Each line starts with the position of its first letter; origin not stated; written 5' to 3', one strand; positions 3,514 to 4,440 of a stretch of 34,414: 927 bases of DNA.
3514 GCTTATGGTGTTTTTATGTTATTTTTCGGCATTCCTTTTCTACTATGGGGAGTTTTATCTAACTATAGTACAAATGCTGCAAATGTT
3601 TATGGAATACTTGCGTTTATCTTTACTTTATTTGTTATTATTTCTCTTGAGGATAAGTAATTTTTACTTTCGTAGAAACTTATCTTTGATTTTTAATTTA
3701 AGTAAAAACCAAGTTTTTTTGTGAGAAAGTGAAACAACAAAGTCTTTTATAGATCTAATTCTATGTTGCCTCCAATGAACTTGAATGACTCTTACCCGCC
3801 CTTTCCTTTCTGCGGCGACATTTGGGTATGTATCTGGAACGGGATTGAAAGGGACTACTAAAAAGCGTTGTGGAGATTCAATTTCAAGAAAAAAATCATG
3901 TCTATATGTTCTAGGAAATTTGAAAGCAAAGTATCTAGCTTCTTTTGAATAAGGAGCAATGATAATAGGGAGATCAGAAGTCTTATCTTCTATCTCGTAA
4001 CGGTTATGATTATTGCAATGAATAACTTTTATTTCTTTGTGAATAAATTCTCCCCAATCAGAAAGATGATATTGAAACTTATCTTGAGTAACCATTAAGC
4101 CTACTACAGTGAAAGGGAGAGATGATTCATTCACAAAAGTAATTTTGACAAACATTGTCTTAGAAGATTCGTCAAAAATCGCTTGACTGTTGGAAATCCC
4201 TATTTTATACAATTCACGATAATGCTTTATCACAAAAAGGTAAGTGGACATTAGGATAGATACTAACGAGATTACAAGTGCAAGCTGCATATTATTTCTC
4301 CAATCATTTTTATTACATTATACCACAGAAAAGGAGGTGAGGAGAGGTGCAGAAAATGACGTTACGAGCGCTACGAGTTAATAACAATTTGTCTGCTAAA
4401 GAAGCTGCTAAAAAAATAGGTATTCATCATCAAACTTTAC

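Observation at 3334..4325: AT-rich convergent membrane-protein pair (108 aa and 208 aa) with stop codons 3 nt apart; candidate Abi/Sie-type system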

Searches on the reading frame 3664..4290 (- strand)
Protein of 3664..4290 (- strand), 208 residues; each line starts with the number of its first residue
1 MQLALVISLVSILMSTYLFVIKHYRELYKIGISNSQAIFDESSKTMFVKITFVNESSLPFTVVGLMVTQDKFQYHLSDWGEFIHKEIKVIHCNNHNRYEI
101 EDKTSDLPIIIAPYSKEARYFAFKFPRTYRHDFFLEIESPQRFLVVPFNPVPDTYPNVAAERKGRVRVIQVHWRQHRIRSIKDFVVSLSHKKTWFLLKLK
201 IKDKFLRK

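Call 7: search_protein_families(library=pfam, proteins=[window:3664-4290:-], max_evalue=1)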
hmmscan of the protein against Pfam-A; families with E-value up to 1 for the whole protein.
window:3664-4290:- (208 aa): 2 families
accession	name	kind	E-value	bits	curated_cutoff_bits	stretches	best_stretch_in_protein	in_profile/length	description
PF17346.7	DUF5376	-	0.075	13.7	25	1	66-91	100-125/136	Family of unknown function (DUF5376)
PF18493.6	DUF5617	-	0.9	10.2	26.3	1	166-191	33-58/90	Domain of unknown function (DUF5617)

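Call 8: search_protein_families(library=phrogs, proteins=[window:3664-4290:-], max_evalue=0.1)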
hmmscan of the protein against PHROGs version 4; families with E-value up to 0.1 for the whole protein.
window:3664-4290:- (208 aa): 2 families
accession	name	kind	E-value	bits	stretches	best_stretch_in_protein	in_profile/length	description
phrog_17761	-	unknown function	1e-28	101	1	46-180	1-126/141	-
phrog_17486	-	unknown function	1.9e-06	28.6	1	4-127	8-117/161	-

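Call 9: search_protein_families(library=padloc, proteins=[window:3664-4290:-], max_evalue=1)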
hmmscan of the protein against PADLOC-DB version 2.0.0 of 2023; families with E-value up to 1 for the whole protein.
window:3664-4290:- (208 aa): 0 families

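Call 11: find_homologous_proteins(query=window:3664-4290:-)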
Query window:3664-4290:- (208 aa): 2 proteins with E <= 0.001 among 56 candidates.
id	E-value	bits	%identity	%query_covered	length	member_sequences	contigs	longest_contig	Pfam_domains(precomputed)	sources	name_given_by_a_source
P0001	1.7e-132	457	99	100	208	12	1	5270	-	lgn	-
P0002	9.2e-51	190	47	91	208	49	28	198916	-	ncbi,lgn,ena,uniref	ncbi:hypothetical protein [Streptococcus lutetiensis]|uniref:hypothetical protein n=1 Tax=Streptococ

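Call 18: find_encoding_contigs(protein=P0002, flank=6000, max_places=8)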
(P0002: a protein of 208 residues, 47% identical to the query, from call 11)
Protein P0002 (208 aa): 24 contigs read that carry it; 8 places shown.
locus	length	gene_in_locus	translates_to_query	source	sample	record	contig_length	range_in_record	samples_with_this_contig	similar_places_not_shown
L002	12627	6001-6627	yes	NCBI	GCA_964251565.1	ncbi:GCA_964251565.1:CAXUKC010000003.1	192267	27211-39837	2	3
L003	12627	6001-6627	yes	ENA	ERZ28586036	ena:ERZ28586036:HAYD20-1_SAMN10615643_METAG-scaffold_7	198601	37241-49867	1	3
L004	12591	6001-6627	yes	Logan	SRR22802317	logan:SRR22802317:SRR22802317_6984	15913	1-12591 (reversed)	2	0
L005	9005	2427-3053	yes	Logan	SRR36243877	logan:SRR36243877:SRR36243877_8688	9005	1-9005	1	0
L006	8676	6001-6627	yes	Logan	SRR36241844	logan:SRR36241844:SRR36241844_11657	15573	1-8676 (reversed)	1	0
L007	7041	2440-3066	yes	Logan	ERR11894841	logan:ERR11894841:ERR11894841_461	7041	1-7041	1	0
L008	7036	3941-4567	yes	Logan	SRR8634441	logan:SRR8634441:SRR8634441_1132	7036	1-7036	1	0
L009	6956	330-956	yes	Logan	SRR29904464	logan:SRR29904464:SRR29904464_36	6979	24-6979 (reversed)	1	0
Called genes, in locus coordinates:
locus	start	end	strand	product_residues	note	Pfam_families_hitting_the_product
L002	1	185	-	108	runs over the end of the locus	-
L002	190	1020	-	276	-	PF12684:DUF3799, PF12705:PDDEXK_1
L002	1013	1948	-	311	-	PF03837:RecT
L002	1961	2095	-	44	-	-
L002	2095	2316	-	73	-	-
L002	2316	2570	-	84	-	-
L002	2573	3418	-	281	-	PF07261:DnaB_2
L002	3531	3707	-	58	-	-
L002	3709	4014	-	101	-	-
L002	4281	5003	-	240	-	PF08346:AntA, PF03374:ANT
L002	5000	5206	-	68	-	PF12844:HTH_19, PF01381:HTH_3, PF13443:HTH_26, PF07022:Phage_CI_repr (faint)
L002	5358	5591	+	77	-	-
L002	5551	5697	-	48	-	-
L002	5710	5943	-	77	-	PF12844:HTH_19, PF13560:HTH_31, PF01381:HTH_3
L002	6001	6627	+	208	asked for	-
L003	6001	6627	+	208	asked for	-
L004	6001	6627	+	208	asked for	-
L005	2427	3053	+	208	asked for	-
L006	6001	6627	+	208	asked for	-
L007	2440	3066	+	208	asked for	-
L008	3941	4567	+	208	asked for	-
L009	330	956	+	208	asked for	-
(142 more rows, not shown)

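Call 23: search_protein_representatives(protein=window:3664-4290:-)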
Query: 208 residues. Proteins with E-value up to 0.001 (for the whole library): 15; up to 1e-10: 9; up to 1e-30: 4. The best 15 are listed.
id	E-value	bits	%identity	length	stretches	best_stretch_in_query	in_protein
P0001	5.3e-133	457.2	99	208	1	1-208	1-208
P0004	1.3e-42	162.1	44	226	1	3-207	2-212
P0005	3.1e-37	144.5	43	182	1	3-186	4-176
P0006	4.0e-31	124.6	36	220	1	4-202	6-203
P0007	3.3e-17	79.1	37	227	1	3-180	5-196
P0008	2.8e-16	76.1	49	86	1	3-79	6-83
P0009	1.1e-15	74.2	39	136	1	3-129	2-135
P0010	8.5e-13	64.7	55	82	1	135-200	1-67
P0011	4.5e-11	59.1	29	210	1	4-184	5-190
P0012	3.0e-09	53.2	35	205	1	3-139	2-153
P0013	5.6e-06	42.5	30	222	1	4-131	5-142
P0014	1.5e-05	41.1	34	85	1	3-73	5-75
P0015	1.3e-04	38.0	28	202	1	3-127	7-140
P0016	6.6e-04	35.7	32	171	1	42-179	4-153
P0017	9.4e-04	35.2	27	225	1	5-129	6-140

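Call 26: search_solved_structures(query=A1, max_evalue=10)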
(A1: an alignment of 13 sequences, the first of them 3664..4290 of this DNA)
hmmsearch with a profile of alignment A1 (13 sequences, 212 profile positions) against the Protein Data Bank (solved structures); distinct sequences matched with E-value up to 10: 0.

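Call 27: search_protein_families(library=pfam, alignment_id=A1, max_evalue=0.1)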
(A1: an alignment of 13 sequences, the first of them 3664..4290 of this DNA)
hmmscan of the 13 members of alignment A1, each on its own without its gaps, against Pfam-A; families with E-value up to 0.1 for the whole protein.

A. member 1, window:3664-4290:- (208 aa): 1 family
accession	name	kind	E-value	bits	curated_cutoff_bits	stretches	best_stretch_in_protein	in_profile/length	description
PF17346.7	DUF5376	-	0.075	13.7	25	0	66-91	100-125/136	Family of unknown function (DUF5376)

B. families by the number of members that match (of 13 scanned): 5 families
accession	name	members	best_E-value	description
PF07555.19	NAGidase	1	0.052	beta-N-acetylglucosaminidase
PF23487.1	Ig_TMEM132_6th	1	0.068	TMEM132 sixth domain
PF07103.16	DUF1365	1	0.069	Protein of unknown function (DUF1365)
PF17346.7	DUF5376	1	0.075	Family of unknown function (DUF5376)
PF11843.13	DUF3363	1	0.083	Protein of unknown function (DUF3363)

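Call 28: search_dna_similar(query=window:3664-4290:-, collection=phages, mode=protein, max_evalue=0.01, max_rows=40)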
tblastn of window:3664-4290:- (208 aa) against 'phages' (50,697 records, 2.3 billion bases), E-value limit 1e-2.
Records with a match: 10; places in all: 10; records where one place covers at least 80% of the query: 10.
Best place of each record, by identity: <60% 10.
By first word of the organism name: Streptococcus 10.
By host as written in the record: Streptococcus uberis C5072 1; Streptococcus henryi A-4 1; Streptococcus agalactiae JN_AR_GBS42 1; Streptococcus urinalis FB127-CNA-2 1; Streptococcus urinalis 2285-97 1; Streptococcus urinalis SRR536860 1; Streptococcus agalactiae JN_AR_GBS26 1; Streptococcus agalactiae JN_AR_GBS350 1; and 2 more.
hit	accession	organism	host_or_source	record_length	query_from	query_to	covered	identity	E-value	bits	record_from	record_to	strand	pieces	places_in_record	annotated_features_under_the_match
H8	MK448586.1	Streptococcus satellite phage Javan627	Streptococcus uberis C5072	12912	2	194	93%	45.6%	5e-50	179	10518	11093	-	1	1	hypothetical protein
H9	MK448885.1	Streptococcus phage Javan252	Streptococcus henryi A-4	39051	3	194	92%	38.5%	4e-40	150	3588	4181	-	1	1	hypothetical protein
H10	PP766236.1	Streptococcus phage phiGBSVK-E2_GBSInt6.1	Streptococcus agalactiae JN_AR_GBS42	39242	3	180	86%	39.9%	8e-36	138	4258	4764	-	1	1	hypothetical protein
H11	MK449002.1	Streptococcus phage Javan642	Streptococcus urinalis FB127-CNA-2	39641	3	180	86%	39.9%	8e-36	138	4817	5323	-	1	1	hypothetical protein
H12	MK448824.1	Streptococcus phage Javan637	Streptococcus urinalis 2285-97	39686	3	180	86%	39.9%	8e-36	138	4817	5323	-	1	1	hypothetical protein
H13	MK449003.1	Streptococcus phage Javan648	Streptococcus urinalis SRR536860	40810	3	180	86%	39.9%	8e-36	138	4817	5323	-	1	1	hypothetical protein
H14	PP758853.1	Streptococcus phage phiGBSVK-D_GBSInt3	Streptococcus agalactiae JN_AR_GBS26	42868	3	180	86%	39.9%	8e-36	138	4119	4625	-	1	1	hypothetical protein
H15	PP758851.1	Streptococcus phage phiGBSVK-D_GBSInt2.1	Streptococcus agalactiae JN_AR_GBS350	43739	3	180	86%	39.9%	9e-36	138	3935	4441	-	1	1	hypothetical protein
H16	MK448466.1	Streptococcus satellite phage Javan390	Streptococcus parauberis KCTC_11980BP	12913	17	194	86%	36.0%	4e-26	110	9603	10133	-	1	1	hypothetical protein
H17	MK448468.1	Streptococcus satellite phage Javan395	Streptococcus parauberis KRS-02083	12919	17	194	86%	36.0%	4e-26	110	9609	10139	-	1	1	hypothetical protein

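Call 29: get_annotated_region(hit=H10, flank=4500)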
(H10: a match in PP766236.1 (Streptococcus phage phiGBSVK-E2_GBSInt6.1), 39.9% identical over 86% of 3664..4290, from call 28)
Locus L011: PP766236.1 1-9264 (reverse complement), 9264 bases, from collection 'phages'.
description: Streptococcus phage phiGBSVK-E2_GBSInt6.1, complete genome.
organism: Streptococcus phage phiGBSVK-E2_GBSInt6.1 (NCBI taxid 3345076)
taxonomy: Viruses; Duplodnaviria; Heunggongvirae; Uroviricota; Caudoviricetes
host: Streptococcus agalactiae JN_AR_GBS42; source: blood; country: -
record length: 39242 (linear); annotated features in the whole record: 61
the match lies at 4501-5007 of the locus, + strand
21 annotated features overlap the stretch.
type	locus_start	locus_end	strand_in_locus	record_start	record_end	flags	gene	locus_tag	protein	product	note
CDS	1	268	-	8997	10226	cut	-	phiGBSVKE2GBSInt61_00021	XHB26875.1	DNA helicase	-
CDS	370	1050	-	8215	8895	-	-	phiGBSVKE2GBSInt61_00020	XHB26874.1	NTP-binding protein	-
CDS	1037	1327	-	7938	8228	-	-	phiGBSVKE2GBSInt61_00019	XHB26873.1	hypothetical protein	-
CDS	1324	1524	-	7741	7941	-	-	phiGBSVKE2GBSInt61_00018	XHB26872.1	hypothetical protein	-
CDS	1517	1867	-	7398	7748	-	-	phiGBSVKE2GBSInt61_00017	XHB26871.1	Cro/CI family transcriptional regulator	-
CDS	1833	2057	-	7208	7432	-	-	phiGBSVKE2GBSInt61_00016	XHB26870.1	hypothetical protein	-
CDS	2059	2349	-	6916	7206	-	-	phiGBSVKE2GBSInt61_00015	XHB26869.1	hypothetical protein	-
CDS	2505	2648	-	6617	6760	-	-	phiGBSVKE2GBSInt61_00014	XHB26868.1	hypothetical protein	-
CDS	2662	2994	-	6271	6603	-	-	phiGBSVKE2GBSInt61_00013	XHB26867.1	hypothetical protein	-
CDS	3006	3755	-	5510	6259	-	-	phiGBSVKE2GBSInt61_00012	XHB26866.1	antirepressor protein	-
CDS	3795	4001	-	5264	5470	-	-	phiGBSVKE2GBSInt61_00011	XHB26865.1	hypothetical protein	-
CDS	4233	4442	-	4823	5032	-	-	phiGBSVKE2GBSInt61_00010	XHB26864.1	hypothetical protein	-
CDS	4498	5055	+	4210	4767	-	-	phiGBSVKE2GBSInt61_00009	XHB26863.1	hypothetical protein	-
CDS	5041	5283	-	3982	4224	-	-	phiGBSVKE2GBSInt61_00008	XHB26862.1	hypothetical protein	-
CDS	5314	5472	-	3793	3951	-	-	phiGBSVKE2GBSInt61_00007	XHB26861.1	hypothetical protein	FIG01115240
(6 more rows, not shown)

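Call 30: get_annotated_region(hit=H9, flank=4000)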
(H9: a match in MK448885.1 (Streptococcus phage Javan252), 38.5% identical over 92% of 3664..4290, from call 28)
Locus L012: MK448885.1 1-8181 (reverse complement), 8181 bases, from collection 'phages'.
description: Streptococcus phage Javan252, complete genome.
organism: Streptococcus phage Javan252 (NCBI taxid 2548072)
taxonomy: Viruses; Duplodnaviria; Heunggongvirae; Uroviricota; Caudoviricetes; Aliceevansviridae
host: Streptococcus henryi A-4; source: -; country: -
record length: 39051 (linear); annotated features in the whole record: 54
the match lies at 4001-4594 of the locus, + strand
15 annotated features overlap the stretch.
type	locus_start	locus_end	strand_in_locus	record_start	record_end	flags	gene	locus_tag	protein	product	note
CDS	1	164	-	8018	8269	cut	-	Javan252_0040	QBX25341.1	hypothetical protein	-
CDS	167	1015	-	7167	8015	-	-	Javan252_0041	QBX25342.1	DNA replication protein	-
CDS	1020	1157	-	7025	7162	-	-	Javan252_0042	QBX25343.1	hypothetical protein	-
CDS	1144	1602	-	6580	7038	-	-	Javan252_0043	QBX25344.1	hypothetical protein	-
CDS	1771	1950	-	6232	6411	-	-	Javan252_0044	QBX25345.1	hypothetical protein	-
CDS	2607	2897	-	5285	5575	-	-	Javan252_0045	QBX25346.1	hypothetical protein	-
CDS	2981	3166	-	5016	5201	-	-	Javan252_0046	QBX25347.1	hypothetical protein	-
CDS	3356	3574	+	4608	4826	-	-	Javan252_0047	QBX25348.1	hypothetical protein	-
CDS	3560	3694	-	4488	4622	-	-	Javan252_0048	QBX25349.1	hypothetical protein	-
CDS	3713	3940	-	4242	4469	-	-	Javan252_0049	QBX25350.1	repressor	-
CDS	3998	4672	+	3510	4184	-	-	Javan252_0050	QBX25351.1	hypothetical protein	-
CDS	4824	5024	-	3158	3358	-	-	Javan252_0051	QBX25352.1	hypothetical protein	-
CDS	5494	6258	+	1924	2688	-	-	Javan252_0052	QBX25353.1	transcriptional repressor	-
CDS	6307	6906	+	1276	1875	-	-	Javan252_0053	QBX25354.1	hypothetical protein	-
CDS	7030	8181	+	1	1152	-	-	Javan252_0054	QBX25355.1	mobile element protein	-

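Call 31: get_annotated_region(hit=H8, flank=4000)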
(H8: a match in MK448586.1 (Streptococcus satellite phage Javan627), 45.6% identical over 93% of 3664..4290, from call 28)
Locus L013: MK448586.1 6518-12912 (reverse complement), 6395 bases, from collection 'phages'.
description: Streptococcus satellite phage Javan627, complete genome.
organism: Streptococcus satellite phage Javan627 (NCBI taxid 2558793)
taxonomy: Viruses
host: Streptococcus uberis C5072; source: -; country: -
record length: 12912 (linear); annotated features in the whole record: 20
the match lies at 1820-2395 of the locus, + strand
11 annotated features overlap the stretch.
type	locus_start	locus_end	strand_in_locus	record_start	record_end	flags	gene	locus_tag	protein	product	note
CDS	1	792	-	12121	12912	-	-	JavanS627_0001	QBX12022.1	hypothetical protein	-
CDS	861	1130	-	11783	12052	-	-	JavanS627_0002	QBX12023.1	hypothetical protein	-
CDS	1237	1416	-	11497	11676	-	-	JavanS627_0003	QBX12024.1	hypothetical protein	-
CDS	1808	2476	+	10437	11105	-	-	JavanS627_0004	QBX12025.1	hypothetical protein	-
CDS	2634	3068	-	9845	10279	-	-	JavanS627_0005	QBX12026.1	hypothetical protein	-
CDS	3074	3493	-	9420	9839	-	-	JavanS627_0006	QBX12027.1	hypothetical protein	-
CDS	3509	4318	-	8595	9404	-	-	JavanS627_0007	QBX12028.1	hypothetical protein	-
CDS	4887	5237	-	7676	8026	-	-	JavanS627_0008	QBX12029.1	hypothetical protein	-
CDS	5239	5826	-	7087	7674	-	-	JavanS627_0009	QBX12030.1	hypothetical protein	-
CDS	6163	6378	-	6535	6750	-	-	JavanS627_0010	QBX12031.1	hypothetical protein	-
CDS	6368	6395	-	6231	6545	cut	-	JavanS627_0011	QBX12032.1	hypothetical protein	-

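Call 32: get_annotated_region(hit=H16, flank=4000)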
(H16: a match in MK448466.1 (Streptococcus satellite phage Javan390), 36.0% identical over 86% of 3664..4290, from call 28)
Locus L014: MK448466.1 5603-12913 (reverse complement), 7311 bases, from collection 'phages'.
description: Streptococcus satellite phage Javan390, complete genome.
organism: Streptococcus satellite phage Javan390 (NCBI taxid 2558673)
taxonomy: Viruses
host: Streptococcus parauberis KCTC_11980BP; source: -; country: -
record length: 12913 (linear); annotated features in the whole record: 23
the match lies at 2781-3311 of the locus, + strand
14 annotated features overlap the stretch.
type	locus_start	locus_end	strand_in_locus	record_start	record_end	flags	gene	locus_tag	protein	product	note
CDS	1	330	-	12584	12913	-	-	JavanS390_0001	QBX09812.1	cadmium efflux system accessory protein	-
CDS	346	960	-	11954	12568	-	-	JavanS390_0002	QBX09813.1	cadmium resistance protein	-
CDS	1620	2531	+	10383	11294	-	-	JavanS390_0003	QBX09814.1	hypothetical protein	-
CDS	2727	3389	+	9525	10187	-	-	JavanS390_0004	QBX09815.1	hypothetical protein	-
CDS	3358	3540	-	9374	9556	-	-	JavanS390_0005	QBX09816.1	hypothetical protein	-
CDS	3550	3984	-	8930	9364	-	-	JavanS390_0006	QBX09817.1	hypothetical protein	-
CDS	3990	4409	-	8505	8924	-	-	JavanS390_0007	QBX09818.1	hypothetical protein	-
CDS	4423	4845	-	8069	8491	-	-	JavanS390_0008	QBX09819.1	hypothetical protein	FIG018599: Phage-associated protein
CDS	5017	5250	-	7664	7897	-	-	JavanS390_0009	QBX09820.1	hypothetical protein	-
CDS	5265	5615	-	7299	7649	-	-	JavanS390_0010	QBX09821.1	hypothetical protein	-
CDS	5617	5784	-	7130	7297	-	-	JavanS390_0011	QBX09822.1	hypothetical protein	-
CDS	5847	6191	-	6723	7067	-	-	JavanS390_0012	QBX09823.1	hypothetical protein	-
CDS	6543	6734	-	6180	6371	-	-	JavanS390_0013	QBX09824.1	hypothetical protein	-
CDS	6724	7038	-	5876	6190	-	-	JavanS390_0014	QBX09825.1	hypothetical protein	-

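Call 39: predict_structure(alignment_id=A1)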
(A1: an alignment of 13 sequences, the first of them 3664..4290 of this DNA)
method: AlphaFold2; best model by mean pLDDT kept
length: 208 residues; sequences in the alignment: 13
mean_pLDDT: 79.4   pTM: 0.67
mean pLDDT of the five models: 79.4, 77.5, 74.1, 72.4, 71.7
residues with pLDDT >= 90: 55; 70-90: 117; 50-70: 23; < 50: 13
segments of 3 or more residues with pLDDT < 50: 153-165
pLDDT, mean of each block of 10 residues (from residue 1): 92 90 79 83 87 90 90 72 88 72 90 92 74 86 84 45 51 77 72 75 75
secondary structure, 60 per line:
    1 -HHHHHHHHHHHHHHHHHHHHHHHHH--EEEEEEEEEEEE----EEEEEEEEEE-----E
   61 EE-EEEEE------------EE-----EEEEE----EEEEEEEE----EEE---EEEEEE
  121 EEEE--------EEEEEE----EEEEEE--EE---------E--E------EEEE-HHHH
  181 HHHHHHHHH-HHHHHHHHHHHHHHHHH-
elements in order: H2-26 E29-40 E45-54 E60-62 E64-68 E88-92 E97-104 E109-111 E115-124 E133-138 E143-148 E172-175 H177-189 H191-207

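Call 43: fold_search(model_id=the predicted structure, library=pdb)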
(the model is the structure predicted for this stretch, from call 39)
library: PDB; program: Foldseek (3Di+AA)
matches with E <= 10: 1138; with E <= 0.001: 0
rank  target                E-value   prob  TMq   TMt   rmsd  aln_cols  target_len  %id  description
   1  7e1y_A                2.6e-03  1.00  0.30  0.14   8.4       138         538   12  Staphylothermus marinus amylopullulanase -SmApu (released 2022-02-09)
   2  9fyn                  6.1e-03  0.96  0.25  0.09   8.7       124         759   17  Lacto-N-biosidase from Trueperella pyogenes (released 2024-10-09)
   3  6p16_A                6.8e-03  1.00  0.36  0.59   7.2       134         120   12  Cu-bound PCuAC domain from PmoF1 (released 2019-09-25)
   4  6rqj_A                6.8e-03  1.00  0.30  0.08   7.7       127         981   10  Structure of human complement C5 complexed with tick inhibitors OmCI, RaCI1 and CirpT1 (released 2020-01-08)
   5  6p1e_B                7.6e-03  1.00  0.36  0.58   7.2       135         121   13  Cu-bound PmoF1 PCuAC domain (dimer) (released 2019-09-25)
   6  3zja                  9.9e-03  1.00  0.35  0.59   6.4       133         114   10  The crystal structure of a Cu(I) metallochaperone from Streptomyces lividans (released 2014-01-29)
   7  6p1e_A                1.1e-02  1.00  0.38  0.63   6.9       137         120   12  Cu-bound PmoF1 PCuAC domain (dimer) (released 2019-09-25)
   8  6p1g_A                1.3e-02  1.00  0.34  0.52   6.1       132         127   12  Copper-bound PCuAC domain from PmoF2 (released 2019-09-25)
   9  3zk0                  1.5e-02  1.00  0.37  0.62   6.5       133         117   10  The crystal structure of a Cu(I) metallochaperone from Streptomyces lividans in its apo form (released 2014-01-29)
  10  3frp_G                2.6e-02  0.91  0.29  0.28  16.6       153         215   11  Crystal Structure of Cobra Venom Factor, a Co-factor for C3- and C5 convertase CVFBb (released 2009-04-28)
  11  3qbt_F                3.1e-02  0.92  0.29  0.40   7.8       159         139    9  Crystal structure of OCRL1 540-678 in complex with Rab8a:GppNHp (released 2011-03-23)
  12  3hrz_B                3.4e-02  0.90  0.28  0.26  14.2       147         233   11  Cobra Venom Factor (CVF) in complex with human factor B (released 2009-07-07)
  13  6ezr_A                3.4e-02  0.75  0.23  0.11   9.8       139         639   12  Crystal structure of GH20 Exo beta-N-Acetylglucosaminidase from Vibrio harveyi (released 2018-12-12)
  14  3cfu_B                3.8e-02  0.96  0.27  0.39   6.5       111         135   10  Crystal structure of the yjhA protein from Bacillus subtilis. Northeast Structural Genomics Consortium target SR562 (released 2008-03-18)
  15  1evu_A                4.3e-02  0.92  0.28  0.10   8.7       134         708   12  HUMAN FACTOR XIII WITH CALCIUM BOUND IN THE ION SITE (released 2000-05-10)
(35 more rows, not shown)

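Call 44: search_protein_families(library=pfam, proteins=[L011:5684-5977:-, L011:5041-5283:-, L012:4824-5024:-, L013:2634-3068:-, L014:1620-2531:+], max_evalue=0.01)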
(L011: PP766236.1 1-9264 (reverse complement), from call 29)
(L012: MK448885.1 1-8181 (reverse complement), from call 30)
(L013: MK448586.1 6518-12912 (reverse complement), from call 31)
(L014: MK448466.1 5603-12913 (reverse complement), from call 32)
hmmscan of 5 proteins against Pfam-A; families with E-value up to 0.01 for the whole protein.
L011:5684-5977:- (97 aa): 3 families
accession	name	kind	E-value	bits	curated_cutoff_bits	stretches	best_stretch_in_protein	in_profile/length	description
PF06114.19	Peptidase_M78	-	2.2e-08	34.4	22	1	31-72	26-64/123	IrrE N-terminal-like domain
PF20573.4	DUF6782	-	6.9e-06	25.9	27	1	23-72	63-112/241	Putative metallopeptidase family (DUF6782)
PF10263.15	SprT-like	-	0.0056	17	25.6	1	29-68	33-79/108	SprT-like family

L011:5041-5283:- (80 aa): 1 family
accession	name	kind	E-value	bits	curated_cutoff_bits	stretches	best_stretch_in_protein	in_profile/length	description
PF10105.14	DUF2344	-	0.0028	18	23.8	1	14-71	41-98/176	Uncharacterized protein conserved in bacteria (DUF2344)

L012:4824-5024:- (66 aa): 0 families

L013:2634-3068:- (144 aa): 1 family
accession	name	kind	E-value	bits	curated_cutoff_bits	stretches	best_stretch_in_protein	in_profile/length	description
PF07374.17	DUF1492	-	5.2e-06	27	21.5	1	38-130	5-97/100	Protein of unknown function (DUF1492)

L014:1620-2531:+ (303 aa): 0 families
